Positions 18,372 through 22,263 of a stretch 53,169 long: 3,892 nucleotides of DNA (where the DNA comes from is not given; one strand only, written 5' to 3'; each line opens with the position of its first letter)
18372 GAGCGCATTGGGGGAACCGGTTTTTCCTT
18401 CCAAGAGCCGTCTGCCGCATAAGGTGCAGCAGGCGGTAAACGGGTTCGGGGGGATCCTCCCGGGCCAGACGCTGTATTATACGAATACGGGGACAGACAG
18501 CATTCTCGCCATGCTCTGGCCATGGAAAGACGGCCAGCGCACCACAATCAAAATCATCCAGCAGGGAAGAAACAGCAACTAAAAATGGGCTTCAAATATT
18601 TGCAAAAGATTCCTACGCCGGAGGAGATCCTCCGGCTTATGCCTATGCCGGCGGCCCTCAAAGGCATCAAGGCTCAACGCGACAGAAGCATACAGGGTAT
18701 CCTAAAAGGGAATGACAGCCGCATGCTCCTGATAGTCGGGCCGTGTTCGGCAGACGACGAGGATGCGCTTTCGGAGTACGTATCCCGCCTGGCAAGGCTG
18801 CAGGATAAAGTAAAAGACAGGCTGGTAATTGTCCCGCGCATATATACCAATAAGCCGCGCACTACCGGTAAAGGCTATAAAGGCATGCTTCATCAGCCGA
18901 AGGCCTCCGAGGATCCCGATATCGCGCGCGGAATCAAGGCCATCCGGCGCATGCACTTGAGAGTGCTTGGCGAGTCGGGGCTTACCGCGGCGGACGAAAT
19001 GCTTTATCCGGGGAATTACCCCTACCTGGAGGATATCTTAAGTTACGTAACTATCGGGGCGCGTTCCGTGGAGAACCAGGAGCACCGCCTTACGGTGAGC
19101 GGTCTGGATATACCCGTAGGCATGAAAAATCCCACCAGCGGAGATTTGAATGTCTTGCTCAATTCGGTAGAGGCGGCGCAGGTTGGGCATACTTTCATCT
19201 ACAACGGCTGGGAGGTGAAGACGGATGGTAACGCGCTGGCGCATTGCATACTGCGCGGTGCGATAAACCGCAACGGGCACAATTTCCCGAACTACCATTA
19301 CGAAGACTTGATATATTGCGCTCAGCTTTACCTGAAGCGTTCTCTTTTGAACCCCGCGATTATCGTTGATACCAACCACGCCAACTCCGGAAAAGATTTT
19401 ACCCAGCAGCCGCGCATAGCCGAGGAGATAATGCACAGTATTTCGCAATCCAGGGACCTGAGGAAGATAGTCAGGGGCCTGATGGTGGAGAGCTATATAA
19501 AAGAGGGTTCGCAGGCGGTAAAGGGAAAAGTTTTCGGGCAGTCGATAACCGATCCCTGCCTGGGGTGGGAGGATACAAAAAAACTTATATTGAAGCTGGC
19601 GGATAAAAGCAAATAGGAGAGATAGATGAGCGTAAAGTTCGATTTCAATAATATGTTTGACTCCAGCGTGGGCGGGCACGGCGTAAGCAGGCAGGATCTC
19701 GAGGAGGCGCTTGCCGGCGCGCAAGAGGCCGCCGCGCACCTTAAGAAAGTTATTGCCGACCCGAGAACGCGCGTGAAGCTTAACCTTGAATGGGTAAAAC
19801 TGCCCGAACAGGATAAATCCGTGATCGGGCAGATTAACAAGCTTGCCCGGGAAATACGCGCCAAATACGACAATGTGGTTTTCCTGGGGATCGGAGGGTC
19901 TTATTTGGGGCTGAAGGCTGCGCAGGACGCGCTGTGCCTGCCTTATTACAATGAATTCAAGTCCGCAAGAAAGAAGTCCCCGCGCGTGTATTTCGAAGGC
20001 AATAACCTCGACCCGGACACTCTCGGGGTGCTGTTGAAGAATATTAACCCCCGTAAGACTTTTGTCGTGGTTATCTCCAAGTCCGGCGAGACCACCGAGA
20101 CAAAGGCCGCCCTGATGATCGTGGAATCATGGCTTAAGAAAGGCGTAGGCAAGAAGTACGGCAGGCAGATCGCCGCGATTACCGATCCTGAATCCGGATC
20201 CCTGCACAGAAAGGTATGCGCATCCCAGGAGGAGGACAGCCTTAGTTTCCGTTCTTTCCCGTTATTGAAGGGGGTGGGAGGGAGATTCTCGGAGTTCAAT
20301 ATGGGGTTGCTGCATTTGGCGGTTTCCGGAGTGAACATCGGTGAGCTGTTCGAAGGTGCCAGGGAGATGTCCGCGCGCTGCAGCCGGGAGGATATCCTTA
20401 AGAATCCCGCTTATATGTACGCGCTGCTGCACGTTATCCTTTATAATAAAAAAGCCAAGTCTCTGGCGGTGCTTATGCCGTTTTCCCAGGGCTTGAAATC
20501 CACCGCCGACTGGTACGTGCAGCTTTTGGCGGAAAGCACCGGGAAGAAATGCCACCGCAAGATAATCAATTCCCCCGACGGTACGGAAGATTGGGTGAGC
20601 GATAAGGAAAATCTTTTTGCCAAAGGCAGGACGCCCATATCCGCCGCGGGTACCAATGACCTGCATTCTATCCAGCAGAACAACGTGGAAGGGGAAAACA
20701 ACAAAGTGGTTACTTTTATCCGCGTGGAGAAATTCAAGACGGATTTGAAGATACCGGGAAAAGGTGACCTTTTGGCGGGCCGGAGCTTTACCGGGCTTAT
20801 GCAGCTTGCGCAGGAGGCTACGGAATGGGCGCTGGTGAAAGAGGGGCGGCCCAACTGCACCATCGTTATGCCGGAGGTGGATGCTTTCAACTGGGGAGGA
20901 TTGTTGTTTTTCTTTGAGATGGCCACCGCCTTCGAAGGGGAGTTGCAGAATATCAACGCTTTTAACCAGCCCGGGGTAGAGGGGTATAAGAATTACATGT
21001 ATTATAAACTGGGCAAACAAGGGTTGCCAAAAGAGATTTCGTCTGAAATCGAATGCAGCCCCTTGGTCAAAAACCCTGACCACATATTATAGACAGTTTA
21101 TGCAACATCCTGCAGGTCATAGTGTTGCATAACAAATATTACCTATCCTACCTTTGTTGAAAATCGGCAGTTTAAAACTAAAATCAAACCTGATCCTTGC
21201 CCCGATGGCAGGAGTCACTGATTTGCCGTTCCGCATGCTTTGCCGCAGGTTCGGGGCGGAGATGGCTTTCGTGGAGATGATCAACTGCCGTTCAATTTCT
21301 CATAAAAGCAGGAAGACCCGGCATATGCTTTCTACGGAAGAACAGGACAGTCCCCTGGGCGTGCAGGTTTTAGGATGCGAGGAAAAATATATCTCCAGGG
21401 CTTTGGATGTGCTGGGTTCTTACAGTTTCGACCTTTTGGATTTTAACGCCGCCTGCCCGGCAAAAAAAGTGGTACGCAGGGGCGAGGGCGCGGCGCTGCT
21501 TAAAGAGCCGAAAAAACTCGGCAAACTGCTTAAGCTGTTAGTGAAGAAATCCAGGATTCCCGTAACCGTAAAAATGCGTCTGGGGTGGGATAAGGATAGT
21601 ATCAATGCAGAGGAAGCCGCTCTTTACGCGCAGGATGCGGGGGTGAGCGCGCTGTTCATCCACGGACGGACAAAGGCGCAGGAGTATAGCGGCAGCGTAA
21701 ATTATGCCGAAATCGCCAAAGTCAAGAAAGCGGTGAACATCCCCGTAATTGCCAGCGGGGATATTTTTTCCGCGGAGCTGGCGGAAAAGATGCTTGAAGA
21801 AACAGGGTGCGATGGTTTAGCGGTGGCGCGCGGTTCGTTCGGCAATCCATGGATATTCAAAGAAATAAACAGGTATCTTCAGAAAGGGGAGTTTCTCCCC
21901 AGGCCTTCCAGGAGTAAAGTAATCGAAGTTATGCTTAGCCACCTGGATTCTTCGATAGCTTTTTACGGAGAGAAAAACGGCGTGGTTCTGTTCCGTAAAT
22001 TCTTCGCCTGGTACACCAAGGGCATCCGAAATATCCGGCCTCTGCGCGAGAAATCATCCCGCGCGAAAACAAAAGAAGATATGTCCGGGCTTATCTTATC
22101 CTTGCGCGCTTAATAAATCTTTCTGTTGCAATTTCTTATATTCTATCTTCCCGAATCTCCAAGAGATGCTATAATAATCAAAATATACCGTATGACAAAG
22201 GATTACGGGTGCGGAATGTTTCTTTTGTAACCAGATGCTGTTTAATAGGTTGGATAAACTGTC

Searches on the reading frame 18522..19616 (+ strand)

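Call 73: search_protein_families(library=pfam, proteins=[window:18522-19616:+], max_evalue=0.00001)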
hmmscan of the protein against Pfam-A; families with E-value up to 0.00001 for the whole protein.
window:18522-19616:+ (364 aa): 1 family
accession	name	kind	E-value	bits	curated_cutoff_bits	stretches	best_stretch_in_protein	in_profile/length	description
PF00793.26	DAHP_synth_1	-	1.9e-50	171.7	25.5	1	58-355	8-268/270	DAHP synthetase I family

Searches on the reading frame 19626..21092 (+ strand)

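Call 73: search_protein_families(library=pfam, proteins=[window:19626-21092:+], max_evalue=0.00001)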
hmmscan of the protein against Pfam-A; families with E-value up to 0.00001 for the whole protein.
window:19626-21092:+ (488 aa): 1 family
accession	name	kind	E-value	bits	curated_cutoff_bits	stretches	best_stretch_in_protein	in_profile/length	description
PF00342.24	PGI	-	7.7e-24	84.6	22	1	82-455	97-459/486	Phosphoglucose isomerase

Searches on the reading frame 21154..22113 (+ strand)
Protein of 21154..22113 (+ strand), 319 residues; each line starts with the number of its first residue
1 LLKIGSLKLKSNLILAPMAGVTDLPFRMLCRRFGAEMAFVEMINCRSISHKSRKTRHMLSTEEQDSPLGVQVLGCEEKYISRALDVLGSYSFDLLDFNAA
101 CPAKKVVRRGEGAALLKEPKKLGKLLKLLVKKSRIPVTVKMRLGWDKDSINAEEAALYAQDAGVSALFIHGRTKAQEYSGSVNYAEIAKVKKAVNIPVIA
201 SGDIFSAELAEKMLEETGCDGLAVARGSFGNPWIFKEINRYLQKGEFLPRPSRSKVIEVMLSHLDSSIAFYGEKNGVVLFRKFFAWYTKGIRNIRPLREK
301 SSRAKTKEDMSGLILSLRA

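Call 73: search_protein_families(library=pfam, proteins=[window:21154-22113:+], max_evalue=0.00001)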
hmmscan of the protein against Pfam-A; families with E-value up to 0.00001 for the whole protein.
window:21154-22113:+ (319 aa): 1 family
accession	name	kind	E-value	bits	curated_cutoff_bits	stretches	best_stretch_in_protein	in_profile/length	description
PF01207.24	Dus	-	7.5e-82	275.4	20.4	1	14-309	1-297/311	Dihydrouridine synthase (Dus)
